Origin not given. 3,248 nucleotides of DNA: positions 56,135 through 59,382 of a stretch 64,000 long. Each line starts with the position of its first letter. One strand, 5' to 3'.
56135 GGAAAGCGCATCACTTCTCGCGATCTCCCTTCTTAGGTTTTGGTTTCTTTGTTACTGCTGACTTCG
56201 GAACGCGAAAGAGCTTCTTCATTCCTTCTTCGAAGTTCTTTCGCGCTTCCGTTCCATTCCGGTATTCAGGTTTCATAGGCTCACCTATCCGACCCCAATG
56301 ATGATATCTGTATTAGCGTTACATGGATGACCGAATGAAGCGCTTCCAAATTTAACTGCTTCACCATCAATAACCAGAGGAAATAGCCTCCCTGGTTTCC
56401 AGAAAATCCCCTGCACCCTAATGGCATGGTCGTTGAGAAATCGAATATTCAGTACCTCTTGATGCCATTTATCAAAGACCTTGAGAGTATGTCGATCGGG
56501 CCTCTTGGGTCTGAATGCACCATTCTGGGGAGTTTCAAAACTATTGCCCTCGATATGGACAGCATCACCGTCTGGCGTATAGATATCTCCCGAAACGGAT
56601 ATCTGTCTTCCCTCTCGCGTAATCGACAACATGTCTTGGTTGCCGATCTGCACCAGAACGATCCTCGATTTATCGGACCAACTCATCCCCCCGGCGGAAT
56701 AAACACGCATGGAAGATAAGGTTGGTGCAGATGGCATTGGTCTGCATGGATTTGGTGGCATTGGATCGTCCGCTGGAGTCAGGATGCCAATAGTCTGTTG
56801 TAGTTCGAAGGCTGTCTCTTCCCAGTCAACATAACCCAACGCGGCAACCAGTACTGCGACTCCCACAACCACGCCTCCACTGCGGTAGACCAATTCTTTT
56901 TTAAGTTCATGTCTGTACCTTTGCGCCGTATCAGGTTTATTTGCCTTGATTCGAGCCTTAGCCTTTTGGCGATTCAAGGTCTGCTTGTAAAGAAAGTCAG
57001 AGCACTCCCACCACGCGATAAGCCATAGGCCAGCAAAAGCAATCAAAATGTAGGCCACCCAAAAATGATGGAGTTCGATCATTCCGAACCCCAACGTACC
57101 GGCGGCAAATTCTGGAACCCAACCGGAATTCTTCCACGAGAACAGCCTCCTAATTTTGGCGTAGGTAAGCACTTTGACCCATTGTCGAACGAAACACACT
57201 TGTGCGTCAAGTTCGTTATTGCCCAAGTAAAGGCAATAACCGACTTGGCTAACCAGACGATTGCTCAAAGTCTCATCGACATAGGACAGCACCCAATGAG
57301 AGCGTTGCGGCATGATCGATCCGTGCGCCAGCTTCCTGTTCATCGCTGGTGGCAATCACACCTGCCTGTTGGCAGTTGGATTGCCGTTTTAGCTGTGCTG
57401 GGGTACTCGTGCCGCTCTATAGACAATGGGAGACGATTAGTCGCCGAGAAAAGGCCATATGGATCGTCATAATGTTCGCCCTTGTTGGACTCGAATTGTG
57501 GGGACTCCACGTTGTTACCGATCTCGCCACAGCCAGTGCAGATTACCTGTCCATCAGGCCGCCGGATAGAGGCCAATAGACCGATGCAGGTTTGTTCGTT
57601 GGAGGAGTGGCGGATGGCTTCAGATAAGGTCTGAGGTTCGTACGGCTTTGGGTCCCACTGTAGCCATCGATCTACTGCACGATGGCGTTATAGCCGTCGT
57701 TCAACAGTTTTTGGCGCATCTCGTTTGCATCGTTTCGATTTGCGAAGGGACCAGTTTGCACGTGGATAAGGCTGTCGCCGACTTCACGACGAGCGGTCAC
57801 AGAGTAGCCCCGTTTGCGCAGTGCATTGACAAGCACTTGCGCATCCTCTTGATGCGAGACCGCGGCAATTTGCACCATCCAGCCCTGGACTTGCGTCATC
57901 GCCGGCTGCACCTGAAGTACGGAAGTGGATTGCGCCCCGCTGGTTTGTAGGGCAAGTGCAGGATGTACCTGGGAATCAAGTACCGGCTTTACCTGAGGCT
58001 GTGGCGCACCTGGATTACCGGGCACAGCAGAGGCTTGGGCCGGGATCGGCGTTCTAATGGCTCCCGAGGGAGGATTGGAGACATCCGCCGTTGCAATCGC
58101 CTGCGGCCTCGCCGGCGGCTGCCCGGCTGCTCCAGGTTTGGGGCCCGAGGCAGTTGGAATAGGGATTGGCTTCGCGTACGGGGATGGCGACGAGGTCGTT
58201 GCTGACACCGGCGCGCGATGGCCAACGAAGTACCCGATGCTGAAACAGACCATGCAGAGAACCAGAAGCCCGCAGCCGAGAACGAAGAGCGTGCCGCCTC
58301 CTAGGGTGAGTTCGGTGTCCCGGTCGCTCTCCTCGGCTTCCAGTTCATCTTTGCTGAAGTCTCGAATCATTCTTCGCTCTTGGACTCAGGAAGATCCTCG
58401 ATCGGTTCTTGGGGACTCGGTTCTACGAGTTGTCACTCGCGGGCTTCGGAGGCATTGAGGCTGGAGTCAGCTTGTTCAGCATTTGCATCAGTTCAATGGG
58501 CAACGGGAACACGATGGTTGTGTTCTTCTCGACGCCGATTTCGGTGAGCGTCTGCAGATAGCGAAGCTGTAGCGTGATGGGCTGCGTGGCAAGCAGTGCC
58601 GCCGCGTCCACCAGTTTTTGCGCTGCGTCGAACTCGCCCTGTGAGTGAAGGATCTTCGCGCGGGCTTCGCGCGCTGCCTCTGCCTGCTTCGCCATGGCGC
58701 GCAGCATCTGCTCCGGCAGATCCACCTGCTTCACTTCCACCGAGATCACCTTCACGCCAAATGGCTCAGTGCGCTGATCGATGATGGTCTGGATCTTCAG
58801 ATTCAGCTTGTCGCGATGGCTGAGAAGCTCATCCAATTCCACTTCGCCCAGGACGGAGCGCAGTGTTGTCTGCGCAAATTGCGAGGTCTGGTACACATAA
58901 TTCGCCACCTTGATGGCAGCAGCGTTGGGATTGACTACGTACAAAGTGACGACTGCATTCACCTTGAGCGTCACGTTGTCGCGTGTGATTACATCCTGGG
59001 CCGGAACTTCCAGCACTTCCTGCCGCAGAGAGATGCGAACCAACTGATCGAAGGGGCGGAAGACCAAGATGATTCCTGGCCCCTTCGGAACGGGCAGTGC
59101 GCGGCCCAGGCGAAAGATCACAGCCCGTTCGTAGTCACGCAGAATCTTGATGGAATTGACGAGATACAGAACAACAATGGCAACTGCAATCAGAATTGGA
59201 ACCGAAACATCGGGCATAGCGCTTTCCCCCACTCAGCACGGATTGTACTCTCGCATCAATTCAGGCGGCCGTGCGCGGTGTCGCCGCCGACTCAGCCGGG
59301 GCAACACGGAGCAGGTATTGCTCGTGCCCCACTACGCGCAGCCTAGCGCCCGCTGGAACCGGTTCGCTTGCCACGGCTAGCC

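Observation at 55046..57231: Intact IS1595-family transporter element carrying an unknown membrane-protein cargo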

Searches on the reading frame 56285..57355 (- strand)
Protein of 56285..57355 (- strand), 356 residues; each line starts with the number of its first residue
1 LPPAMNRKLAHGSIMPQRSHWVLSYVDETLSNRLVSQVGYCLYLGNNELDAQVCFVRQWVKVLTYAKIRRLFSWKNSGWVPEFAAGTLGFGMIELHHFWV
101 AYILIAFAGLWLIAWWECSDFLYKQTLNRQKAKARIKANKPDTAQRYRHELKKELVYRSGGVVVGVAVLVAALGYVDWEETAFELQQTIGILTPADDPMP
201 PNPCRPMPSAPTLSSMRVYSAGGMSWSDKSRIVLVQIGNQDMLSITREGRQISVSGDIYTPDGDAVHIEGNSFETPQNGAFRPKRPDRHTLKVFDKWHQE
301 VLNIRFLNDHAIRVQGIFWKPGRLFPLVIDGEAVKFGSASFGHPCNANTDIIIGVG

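Call 4: search_protein_families(library=pfam, proteins=[window:56285-57355:-], max_evalue=0.1)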
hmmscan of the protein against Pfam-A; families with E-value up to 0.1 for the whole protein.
window:56285-57355:- (356 aa): 1 family
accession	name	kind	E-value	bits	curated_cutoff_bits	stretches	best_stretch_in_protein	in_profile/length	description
PF01292.26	Ni_hydr_CYTB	-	6.4e-05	23.2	30.1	1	84-181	40-125/179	Prokaryotic cytochrome b561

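Call 9: find_homologous_proteins(query=window:56288-57199:-, max_evalue=0.001)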
Query window:56288-57199:- (304 aa): 2 proteins with E <= 0.001 among 1379 candidates.
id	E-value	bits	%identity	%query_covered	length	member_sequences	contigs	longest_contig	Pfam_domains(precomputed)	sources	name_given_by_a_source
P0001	7.5e-210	713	100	100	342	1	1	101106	-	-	-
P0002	3.3e-60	222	42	88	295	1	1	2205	-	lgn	-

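Call 10: find_encoding_contigs(protein=P0002, flank=10000)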
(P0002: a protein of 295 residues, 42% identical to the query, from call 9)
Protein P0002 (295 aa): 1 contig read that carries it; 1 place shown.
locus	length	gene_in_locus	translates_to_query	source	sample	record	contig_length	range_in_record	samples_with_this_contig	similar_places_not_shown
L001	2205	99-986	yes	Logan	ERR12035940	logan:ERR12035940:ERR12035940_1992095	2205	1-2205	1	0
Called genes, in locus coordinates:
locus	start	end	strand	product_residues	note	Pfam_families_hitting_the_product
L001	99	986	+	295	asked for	-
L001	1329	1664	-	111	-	PF13744:HTH_37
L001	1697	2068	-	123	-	PF05973:Gp49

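Call 23: search_protein_families(library=pfam, alignment_id=A2, max_evalue=0.001)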
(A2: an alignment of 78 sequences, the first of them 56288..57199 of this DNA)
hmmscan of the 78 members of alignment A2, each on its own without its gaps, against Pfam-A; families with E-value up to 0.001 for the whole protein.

A. member 1, window:56288-57199:- (304 aa): 1 family
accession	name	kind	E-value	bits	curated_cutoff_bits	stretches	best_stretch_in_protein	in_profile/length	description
PF01292.26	Ni_hydr_CYTB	-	4.8e-05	23.6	30.1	1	32-129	40-125/179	Prokaryotic cytochrome b561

B. families by the number of members that match (of 78 scanned): 19 families
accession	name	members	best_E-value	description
PF12686.12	DUF3800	4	2e-10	Protein of unknown function (DUF3800)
PF04607.23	RelA_SpoT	2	1.1e-19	Region found in RelA / SpoT proteins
PF13683.12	rve_3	1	5.5e-33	Integrase core domain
PF12762.13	DDE_Tnp_IS1595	1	1.1e-32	ISXO2-like transposase domain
PF03235.19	GmrSD_N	1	6.8e-25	GmrSD restriction endonuclease, N-terminal domain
PF05598.16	DUF772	1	2.4e-24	Transposase domain (DUF772)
PF00665.32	rve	1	5.1e-21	Integrase core domain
PF00574.28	CLP_protease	1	1.4e-17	Clp protease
PF13643.11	DUF4145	1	1.2e-16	Domain of unknown function (DUF4145)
PF13274.11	SocA_Panacea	1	7.5e-16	Antitoxin SocA-like, Panacea domain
PF12760.12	Zn_ribbon_IS1595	1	2.9e-11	Transposase zinc-ribbon domain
PF01609.27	DDE_Tnp_1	1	2.1e-10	Transposase DDE domain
PF13276.12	HTH_21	1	6.6e-09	HTH-like domain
PF13333.12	rve_2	1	5.8e-07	Integrase core domain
PF02452.23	PemK_toxin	1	2e-06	PemK-like, MazF-like toxin of type II toxin-antitoxin system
PF01292.26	Ni_hydr_CYTB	1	4.8e-05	Prokaryotic cytochrome b561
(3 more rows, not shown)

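Call 24: search_protein_families(library=padloc, alignment_id=A2, max_evalue=0.001)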
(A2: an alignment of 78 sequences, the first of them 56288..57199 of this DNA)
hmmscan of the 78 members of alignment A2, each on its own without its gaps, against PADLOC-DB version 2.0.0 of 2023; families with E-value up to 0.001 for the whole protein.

A. member 1, window:56288-57199:- (304 aa): 0 families

B. families by the number of members that match (of 78 scanned): 7 families
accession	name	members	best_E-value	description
PDLC04999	PDC-S33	2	7e-112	-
PDLC03877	NsnA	1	5.3e-21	-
PDLC04027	PD-T4-2_A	1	4.6e-10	-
PDLC04109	PD-T7-4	1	9.8e-09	-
PDLC04150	HEC-05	1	5.1e-05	-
PDLC03418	REase_II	1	8.8e-05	Type II restriction enzyme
PDLC04151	HEC-05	1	0.00052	-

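Call 26: search_protein_representatives(alignment_id=A1)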
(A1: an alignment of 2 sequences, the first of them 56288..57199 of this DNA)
Query: 2 sequences, 314 profile positions. Proteins with E-value up to 0.001 (for the whole library): 1542; up to 1e-10: 664; up to 1e-30: 19. The best 150 are listed.
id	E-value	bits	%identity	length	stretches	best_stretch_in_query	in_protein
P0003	1.0e-102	359.9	-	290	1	22-313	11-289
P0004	1.7e-102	359.2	-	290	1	16-313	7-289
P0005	2.7e-92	325.7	-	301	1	37-308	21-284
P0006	8.5e-66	238.7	-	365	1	15-305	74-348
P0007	5.3e-60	219.6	-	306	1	10-313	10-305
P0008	1.3e-57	211.8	-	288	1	18-304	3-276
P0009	4.3e-57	210.1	-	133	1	182-309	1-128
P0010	2.4e-56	207.6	-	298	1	14-306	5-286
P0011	1.3e-54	201.9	-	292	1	16-305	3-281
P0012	1.2e-41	159.4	-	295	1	14-313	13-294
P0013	6.9e-39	150.3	-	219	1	147-305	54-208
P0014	2.3e-35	138.7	-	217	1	16-230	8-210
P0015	2.8e-34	135.1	-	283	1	17-307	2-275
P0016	4.4e-33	131.2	-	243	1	146-307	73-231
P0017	2.2e-32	128.9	-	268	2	113-313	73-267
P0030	1.8e-28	116.1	-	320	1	11-309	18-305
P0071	7.2e-24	100.9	-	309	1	16-285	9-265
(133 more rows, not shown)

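Call 35: search_protein_families(library=ncbifam, proteins=[window:56288-57172:-], max_evalue=1)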
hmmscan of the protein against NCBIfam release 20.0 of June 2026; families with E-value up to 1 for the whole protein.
window:56288-57172:- (295 aa): 0 families

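Call 37: predict_structure(alignment_id=A3)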
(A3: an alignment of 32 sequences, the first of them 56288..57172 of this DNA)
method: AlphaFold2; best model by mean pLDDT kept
length: 295 residues; sequences in the alignment: 32
mean_pLDDT: 93.5   pTM: 0.82
mean pLDDT of the five models: 93.5, 92.2, 92.0, 91.4, 91.2
residues with pLDDT >= 90: 252; 70-90: 38; 50-70: 5; < 50: 0
segments of 3 or more residues with pLDDT < 50: none
pLDDT, mean of each block of 10 residues (from residue 1): 79 72 90 97 96 93 94 90 94 97 97 97 96 96 88 95 96 96 96 96 96 92 97 96 97 97 95 95 92 92
secondary structure, 60 per line:
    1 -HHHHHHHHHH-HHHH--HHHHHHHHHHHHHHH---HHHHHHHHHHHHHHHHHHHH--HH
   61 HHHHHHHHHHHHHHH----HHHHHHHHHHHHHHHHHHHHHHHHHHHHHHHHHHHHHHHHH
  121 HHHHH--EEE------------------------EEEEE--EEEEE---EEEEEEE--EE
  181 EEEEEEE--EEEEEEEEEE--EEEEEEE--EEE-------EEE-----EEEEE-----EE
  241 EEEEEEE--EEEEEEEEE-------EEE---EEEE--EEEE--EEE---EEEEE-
elements in order: H2-11 H13-16 H19-33 H37-56 H59-75 H80-125 E128-130 E155-159 E162-166 E170-176 E179-187 E190-199 E202-208 E211-213 E221-223 E229-233 E239-247 E250-258 E266-268 E272-275 E278-281 E284-286 E290-294

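Call 40: fold_search(model_id=the predicted structure, library=pdb)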
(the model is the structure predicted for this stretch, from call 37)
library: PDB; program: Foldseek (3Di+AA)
matches with E <= 10: 185; with E <= 0.001: 0
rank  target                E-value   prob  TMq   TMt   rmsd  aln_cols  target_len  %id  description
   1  7qnt_BBB              2.6e-01  0.12  0.11  0.07  11.0       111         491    4  TarM(Se) native (released 2023-05-10)
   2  7ec6_A                2.6e-01  0.12  0.12  0.08  13.6       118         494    9  Crystal structure of SdgB (complexed with peptides) (released 2022-03-16)
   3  5e9t_B                3.1e-01  0.06  0.10  0.08  15.2       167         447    9  Crystal structure of GtfA/B complex (released 2016-03-02)
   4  8fia_A                3.7e-01  0.13  0.14  0.03  14.5       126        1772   13  The structure of fly Teneurin self assembly (released 2023-05-03)
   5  7qnt_AAA              3.7e-01  0.08  0.11  0.07  15.2       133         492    5  TarM(Se) native (released 2023-05-10)
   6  3ec5                  4.2e-01  0.13  0.14  0.13  12.7       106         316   13  The crystal structure of Thioflavin-T (ThT) binding OspA mutant (released 2009-02-03)
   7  7ec1_A                4.2e-01  0.10  0.12  0.08  13.6       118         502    9  Crystal structure of SdgB (ligand-free form) (released 2021-03-24)
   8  4c8h_C                6.2e-01  0.03  0.11  0.09  14.4       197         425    9  Crystal structure of the C-terminal region of yeast Ctf4, selenomethionine protein. (released 2014-04-30)
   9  6qfo                  7.4e-01  0.04  0.10  0.03  14.1       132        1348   13  EngBF DARPin Fusion 9b 3G124 (released 2019-11-06)
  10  3cka_A                8.4e-01  0.09  0.14  0.13  10.5       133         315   10  The crystal structure of OspA mutant (released 2009-03-17)
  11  6qep                  8.4e-01  0.04  0.10  0.03  14.7       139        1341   11  EngBF DARPin Fusion 4b H14 (released 2019-11-06)
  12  5vaf_A                8.4e-01  0.03  0.10  0.07  14.8       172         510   11  Crystal structure of accessory secretion protein 1 (released 2018-02-21)
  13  2ol6                  9.4e-01  0.08  0.13  0.15  12.7       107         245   11  The crystal structure of OspA mutant (released 2007-12-11)
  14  5vae_A                9.4e-01  0.04  0.11  0.07  15.1       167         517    9  Crystal structure of accessory secretion protein 1 and 3 (released 2018-02-21)
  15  2zxq                  9.4e-01  0.02  0.09  0.04  13.3       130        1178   16  Crystal structure of endo-alpha-N-acetylgalactosaminidase from Bifidobacterium longum (EngBF) (released 2009-06-16)
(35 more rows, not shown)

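Call 42: find_encoding_contigs(protein=P0003, flank=6000, max_places=4)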
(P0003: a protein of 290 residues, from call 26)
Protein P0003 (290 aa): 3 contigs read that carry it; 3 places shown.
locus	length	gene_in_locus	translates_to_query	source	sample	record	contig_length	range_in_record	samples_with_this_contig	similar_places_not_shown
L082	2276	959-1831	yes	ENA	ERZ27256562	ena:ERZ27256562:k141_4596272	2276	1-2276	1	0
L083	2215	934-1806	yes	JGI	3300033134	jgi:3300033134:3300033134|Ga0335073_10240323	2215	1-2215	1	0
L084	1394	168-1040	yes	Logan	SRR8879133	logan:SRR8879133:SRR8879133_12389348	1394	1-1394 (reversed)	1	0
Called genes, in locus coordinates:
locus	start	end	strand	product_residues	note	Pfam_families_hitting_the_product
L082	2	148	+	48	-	?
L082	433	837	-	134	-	PF22751:DUF488-N3a, PF04343:DUF488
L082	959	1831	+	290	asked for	-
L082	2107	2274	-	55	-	?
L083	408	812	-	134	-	PF22751:DUF488-N3a, PF04343:DUF488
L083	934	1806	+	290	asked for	-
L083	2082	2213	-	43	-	?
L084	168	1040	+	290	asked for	-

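Call 46: fold_search(model_id=the predicted structure, library=viral)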
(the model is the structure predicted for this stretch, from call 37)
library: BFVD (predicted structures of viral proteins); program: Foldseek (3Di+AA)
matches with E <= 10: 321; with E <= 0.001: 0
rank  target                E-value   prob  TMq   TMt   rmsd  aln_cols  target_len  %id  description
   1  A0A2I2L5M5            5.3e-02  0.13  0.12  0.15  12.2       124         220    9  MORN-repeat protein (Fragment) [Orpheovirus IHUMI-LCC2]
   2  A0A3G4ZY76            6.0e-02  0.10  0.11  0.09  20.6       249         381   12  Uncharacterized protein [Faunusvirus sp.]
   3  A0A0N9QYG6            1.0e-01  0.09  0.10  0.09  18.4       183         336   10  Uncharacterized protein [Chrysochromulina ericina virus CeV-01B]
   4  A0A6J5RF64            1.2e-01  0.08  0.12  0.05  21.1       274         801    9  Uncharacterized protein [uncultured Caudovirales phage]
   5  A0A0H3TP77            1.3e-01  0.08  0.09  0.09  18.6       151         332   10  (no name in the UniProt tables at hand)
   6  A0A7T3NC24            1.6e-01  0.28  0.09  0.10  13.6        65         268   17  Uncharacterized protein [Serratia phage vB_SmaM_Yaphecito]
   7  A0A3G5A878            1.6e-01  0.08  0.12  0.11  15.1       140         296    7  MORN repeat-containing protein [Hyperionvirus sp.]
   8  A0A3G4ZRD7            1.7e-01  0.13  0.12  0.16   9.0        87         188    9  MORN repeat-containing protein [Dasosvirus sp.]
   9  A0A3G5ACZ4            2.0e-01  0.20  0.13  0.26  13.8        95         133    9  Uncharacterized protein [Satyrvirus sp.]
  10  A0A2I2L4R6            2.0e-01  0.09  0.12  0.12  11.9       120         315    8  MORN-repeat protein [Orpheovirus IHUMI-LCC2]
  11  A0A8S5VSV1            2.9e-01  0.08  0.10  0.05  18.9       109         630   10  (no name in the UniProt tables at hand)
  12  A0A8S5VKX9            2.9e-01  0.08  0.11  0.07  27.0       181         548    9  (no name in the UniProt tables at hand)
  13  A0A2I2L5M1            3.1e-01  0.08  0.11  0.14  10.8       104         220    7  MORN-repeat protein [Orpheovirus IHUMI-LCC2]
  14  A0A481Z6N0            3.2e-01  0.12  0.13  0.13  13.5       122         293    6  MORN repeat protein [Pithovirus LCPAC201]
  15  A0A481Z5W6            3.4e-01  0.08  0.12  0.17  11.6       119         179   14  MORN repeat protein [Pithovirus LCPAC104]
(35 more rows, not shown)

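Call 50: find_related_loci(query=A5, collection=metagenome_contigs, flank=4000)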
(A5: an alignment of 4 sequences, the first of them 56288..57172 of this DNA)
Query A5 (295 aa) in metagenome_contigs; peptide patterns used: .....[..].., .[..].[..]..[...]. (x = any residue, [..] = any of these).
331 stretches matched a pattern; 3 encode a relative of the query (tblastn E <= 1e-3); 3 distinct loci.
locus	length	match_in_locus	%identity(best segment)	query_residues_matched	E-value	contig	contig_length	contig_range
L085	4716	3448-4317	69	1-290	1e-144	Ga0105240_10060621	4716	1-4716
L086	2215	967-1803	56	14-295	2e-112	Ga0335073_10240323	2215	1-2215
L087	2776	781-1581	41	28-295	2e-62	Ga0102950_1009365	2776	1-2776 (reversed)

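Call 71: search_solved_structures(query=A3, max_evalue=1)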
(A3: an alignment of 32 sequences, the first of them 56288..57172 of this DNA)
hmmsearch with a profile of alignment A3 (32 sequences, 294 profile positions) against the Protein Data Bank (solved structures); distinct sequences matched with E-value up to 1: 6.
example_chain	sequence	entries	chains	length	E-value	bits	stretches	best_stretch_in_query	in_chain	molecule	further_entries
7wji_D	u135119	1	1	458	0.12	14.9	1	32-93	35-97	Transmembrane protein FAM155A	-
6xiw_B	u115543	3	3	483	0.12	14.8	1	32-93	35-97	Transmembrane protein FAM155A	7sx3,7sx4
7cm3_B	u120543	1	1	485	0.12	14.8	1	32-93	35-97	Transmembrane protein FAM155A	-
5cbf_A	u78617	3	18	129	0.15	14.5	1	25-82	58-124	Ion transport 2 domain protein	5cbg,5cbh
6w6l_6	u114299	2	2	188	0.38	13.2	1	58-118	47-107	Calcium load-activated calcium channel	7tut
6rz4_A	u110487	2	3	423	0.47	12.9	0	41-115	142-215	Cysteinyl leukotriene receptor 1,Soluble cytochrome b562,Cysteinyl leukotriene receptor 1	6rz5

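Call 73: find_encoding_contigs(protein=P0012, flank=3500, max_places=3)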
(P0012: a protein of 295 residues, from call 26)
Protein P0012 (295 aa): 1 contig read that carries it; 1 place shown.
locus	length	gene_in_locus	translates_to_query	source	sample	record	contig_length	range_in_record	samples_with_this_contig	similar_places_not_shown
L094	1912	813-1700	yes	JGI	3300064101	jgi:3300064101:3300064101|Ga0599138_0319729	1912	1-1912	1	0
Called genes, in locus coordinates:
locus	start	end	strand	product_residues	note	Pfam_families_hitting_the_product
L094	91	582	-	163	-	-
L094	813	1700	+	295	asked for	-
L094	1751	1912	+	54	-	?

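Call 74: find_encoding_contigs(protein=P0030, flank=3500, max_places=3)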
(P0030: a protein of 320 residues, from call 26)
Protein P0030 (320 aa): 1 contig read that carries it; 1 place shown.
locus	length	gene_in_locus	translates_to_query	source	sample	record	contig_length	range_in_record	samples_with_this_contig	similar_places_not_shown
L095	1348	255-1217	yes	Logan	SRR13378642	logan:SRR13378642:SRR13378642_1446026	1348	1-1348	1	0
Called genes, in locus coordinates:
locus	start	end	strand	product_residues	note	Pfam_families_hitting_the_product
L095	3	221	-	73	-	?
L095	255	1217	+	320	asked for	-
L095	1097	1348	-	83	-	?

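Call 75: find_encoding_contigs(protein=P0071, flank=3500, max_places=3)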
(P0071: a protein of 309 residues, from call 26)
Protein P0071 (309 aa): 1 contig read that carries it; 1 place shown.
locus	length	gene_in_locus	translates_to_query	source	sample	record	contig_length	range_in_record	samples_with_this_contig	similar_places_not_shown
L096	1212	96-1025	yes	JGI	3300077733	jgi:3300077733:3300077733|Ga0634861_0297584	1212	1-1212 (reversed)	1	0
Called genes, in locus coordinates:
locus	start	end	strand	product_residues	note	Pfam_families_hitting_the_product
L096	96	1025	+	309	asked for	-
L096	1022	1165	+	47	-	-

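Call 79: search_protein_families(library=padloc, proteins=[window:56288-57172:-], max_evalue=0.01)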
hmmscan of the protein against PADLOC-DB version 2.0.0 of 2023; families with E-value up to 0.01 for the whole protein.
window:56288-57172:- (295 aa): 0 families

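Call 92: search_dna_similar(query=window:56288-57172:-, collection=phages, mode=protein, max_evalue=0.001, max_rows=10)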
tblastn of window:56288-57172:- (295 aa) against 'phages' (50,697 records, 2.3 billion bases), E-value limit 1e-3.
No match.

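Call 93: search_dna_similar(query=window:56288-57172:-, collection=plasmids, mode=protein, max_evalue=0.001, max_rows=10)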
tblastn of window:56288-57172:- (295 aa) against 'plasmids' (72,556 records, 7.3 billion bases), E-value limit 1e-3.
No match.

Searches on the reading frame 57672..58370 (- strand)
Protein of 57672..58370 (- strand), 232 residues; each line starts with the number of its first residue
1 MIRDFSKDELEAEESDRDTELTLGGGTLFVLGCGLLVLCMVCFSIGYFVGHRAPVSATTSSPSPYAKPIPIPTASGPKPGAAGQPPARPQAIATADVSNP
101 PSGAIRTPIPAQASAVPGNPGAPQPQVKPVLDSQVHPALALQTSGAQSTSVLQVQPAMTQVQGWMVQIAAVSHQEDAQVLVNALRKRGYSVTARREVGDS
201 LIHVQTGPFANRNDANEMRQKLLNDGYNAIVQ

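Call 4: search_protein_families(library=pfam, proteins=[window:57672-58370:-], max_evalue=0.1)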
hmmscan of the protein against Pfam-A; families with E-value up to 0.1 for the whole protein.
window:57672-58370:- (232 aa): 1 family
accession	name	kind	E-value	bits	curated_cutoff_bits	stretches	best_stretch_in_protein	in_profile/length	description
PF05036.18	SPOR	-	8.8e-13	48.8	21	1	162-231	3-74/76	SPOR domain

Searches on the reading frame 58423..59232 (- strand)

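Call 77: search_protein_families(library=pfam, proteins=[window:58423-59232:-], max_evalue=0.001)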
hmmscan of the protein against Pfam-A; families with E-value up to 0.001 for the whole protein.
window:58423-59232:- (269 aa): 2 families
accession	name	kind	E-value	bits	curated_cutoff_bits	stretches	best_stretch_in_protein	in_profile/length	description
PF01145.31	Band_7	-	2.4e-29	103.1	23.6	1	31-199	3-174/176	SPFH domain / Band 7 family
PF13421.11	Band_7_1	-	0.00083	19.5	24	0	121-184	142-207/211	SPFH domain-Band 7 family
